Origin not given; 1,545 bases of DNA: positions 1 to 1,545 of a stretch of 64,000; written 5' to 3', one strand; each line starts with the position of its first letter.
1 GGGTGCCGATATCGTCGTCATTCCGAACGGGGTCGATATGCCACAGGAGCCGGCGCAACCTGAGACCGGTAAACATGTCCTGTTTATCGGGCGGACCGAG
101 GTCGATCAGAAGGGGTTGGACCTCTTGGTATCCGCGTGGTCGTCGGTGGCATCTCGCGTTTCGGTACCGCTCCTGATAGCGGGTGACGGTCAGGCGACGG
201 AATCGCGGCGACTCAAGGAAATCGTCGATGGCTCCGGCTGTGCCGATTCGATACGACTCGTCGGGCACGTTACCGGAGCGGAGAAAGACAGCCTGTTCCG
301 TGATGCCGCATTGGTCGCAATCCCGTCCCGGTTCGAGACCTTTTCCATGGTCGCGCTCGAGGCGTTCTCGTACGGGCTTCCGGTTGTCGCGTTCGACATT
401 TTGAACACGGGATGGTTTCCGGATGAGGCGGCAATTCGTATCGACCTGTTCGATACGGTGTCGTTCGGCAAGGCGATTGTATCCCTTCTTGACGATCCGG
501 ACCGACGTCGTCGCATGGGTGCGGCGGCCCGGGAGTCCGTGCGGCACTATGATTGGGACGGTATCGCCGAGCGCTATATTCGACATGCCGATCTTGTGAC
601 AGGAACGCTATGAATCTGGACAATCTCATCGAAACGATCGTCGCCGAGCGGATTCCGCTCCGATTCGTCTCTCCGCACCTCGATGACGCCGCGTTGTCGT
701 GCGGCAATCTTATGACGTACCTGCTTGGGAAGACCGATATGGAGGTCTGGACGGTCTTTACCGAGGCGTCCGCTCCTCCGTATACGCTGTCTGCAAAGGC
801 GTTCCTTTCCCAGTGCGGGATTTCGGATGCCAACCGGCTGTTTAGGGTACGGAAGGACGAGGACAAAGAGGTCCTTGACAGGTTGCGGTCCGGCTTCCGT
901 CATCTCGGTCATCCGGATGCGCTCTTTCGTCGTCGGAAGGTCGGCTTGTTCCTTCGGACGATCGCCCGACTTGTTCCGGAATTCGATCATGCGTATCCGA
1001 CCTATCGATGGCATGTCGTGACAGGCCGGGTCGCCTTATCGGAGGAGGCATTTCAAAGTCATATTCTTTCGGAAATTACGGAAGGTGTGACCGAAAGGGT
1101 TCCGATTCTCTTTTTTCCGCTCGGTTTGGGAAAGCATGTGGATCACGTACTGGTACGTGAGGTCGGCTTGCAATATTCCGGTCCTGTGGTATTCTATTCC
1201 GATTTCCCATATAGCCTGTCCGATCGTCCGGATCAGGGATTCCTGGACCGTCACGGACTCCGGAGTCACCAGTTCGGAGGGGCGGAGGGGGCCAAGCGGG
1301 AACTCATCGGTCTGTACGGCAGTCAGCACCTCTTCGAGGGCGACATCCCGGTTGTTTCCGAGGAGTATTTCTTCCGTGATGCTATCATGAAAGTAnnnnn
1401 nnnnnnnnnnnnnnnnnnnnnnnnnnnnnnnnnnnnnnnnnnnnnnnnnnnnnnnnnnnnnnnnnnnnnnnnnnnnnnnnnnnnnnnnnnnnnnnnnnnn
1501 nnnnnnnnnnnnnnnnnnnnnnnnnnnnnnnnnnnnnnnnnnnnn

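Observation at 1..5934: Five-gene translationally coupled glycosylation operon with tandem GT-C (PMT/ArnT-like) transferases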

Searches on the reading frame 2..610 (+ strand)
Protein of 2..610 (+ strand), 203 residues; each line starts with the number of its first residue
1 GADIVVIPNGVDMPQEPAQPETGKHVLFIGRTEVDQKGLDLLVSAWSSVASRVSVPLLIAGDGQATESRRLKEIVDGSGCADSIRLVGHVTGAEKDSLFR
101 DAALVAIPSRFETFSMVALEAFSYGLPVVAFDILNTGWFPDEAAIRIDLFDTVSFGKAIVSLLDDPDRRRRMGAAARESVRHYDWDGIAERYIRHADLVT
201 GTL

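Call 4: search_protein_families(library=pfam, proteins=[window:2-610:+], max_evalue=0.1)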
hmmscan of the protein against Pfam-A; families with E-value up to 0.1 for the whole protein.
window:2-610:+ (203 aa): 4 families
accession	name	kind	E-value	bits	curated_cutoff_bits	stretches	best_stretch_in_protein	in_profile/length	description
PF13692.12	Glyco_trans_1_4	-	1.7e-25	90.3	27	1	24-165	2-142/142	Glycosyl transferases group 1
PF00534.26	Glycos_transf_1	-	3.9e-22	79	26.4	1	15-178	7-171/172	Glycosyl transferases group 1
PF20706.3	GT4-conflict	-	7.5e-15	55.2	26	1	10-130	180-310/385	Family 4 Glycosyltransferase in conflict systems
PF13524.12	Glyco_trans_1_2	-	3.1e-05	24.4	25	1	83-192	28-142/144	Glycosyl transferase-like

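Call 5: search_protein_families(library=ncbifam, proteins=[window:2-610:+], max_evalue=0.1)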
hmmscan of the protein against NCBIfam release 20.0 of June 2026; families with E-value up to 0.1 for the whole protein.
window:2-610:+ (203 aa): 37 families (the best 25 are shown)
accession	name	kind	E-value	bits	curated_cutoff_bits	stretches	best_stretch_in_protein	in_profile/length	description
NF038295.1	EPS_HpsP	equivalog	5e-18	65.3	550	1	8-194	182-382/388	hormogonium polysaccharide biosynthesis glycosyltransferase HpsP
TIGR03449.1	mycothiol_MshA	equivalog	2e-17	63.2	462.5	1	22-191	219-395/406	D-inositol-3-phosphate glycosyltransferase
TIGR04047.1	MSMEG_0565_glyc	hypoth_equivalog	4.5e-15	55.6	259.85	1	19-193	189-368/373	MSMEG_0565 family glycosyltransferase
NF046085.1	XrtY_assoc_Gly1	equivalog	9.8e-15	54.3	400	1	3-194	183-379/387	XrtY-associated glycosyltransferase XYAG1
NF041876.1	EPS_EpsE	equivalog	1.5e-13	50.7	400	1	5-181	189-377/389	exopolysaccharide biosynthesis GT4 family glycosyltransferase EpsE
TIGR03999.1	thiol_BshA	equivalog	1e-12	47.7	273.7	1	41-193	216-367/375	N-acetyl-alpha-D-glucosaminyl L-malate synthase BshA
NF041010.1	glycosy_Agl16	equivalog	1.2e-11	44.1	575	1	3-191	157-343/352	glycosylation protein Agl16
TIGR04157.1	glyco_rSAM_CFB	subfamily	1.6e-11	43.8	400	1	24-132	228-331/406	TIGR04157 family glycosyltransferase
TIGR03088.1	stp2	hypoth_equivalog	1.9e-11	43.7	409.05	1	53-193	228-367/374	TIGR03088 family PEP-CTERM/XrtA system glycosyltransferase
TIGR02149.1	glgA_Coryne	subfamily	2.3e-10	40.1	302.4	1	25-193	206-384/391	glycogen synthase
NF007396.0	PRK09922.1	equivalog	2.8e-09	36.3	385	1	4-133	160-291/361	lipopolysaccharide 1,6-galactosyltransferase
NF012028.0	PRK15484.1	subfamily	1e-08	34.7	618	1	22-192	192-371/380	lipopolysaccharide N-acetylglucosaminyltransferase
NF047881.1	glyco_SdgB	exception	4.7e-08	32.2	800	1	63-135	359-429/496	serine-aspartate repeat adhesin O-glycosyltransferase SdgB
NF053787.1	GlcN_PG_synth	equivalog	6.2e-08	31.9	480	1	26-197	200-357/361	N-acetylglucosaminyl phosphatidylglycerol synthase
NF038229.1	Glyco4_Geo_Pelo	equivalog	7.6e-08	31.7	400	1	3-182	134-318/338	GPMC system family 4 glycosyltransferase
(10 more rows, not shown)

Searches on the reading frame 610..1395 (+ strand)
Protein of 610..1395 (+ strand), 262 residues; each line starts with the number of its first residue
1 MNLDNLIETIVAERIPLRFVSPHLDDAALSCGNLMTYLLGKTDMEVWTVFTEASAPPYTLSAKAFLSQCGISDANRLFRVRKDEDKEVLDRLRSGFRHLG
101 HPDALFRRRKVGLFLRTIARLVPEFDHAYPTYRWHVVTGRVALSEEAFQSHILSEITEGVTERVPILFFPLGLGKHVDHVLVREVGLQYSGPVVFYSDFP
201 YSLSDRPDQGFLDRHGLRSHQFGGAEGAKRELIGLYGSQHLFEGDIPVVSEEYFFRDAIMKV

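Call 4: search_protein_families(library=pfam, proteins=[window:610-1395:+], max_evalue=0.1)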
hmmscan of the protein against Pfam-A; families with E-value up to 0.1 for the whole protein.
window:610-1395:+ (262 aa): 1 family
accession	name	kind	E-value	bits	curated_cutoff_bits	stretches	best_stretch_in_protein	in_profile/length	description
PF02585.22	PIG-L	-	9.8e-09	36.2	28.2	1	19-188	2-127/129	GlcNAc-PI de-N-acetylase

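Call 5: search_protein_families(library=ncbifam, proteins=[window:610-1395:+], max_evalue=0.1)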
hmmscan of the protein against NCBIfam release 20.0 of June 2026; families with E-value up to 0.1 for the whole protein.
window:610-1395:+ (262 aa): 0 families
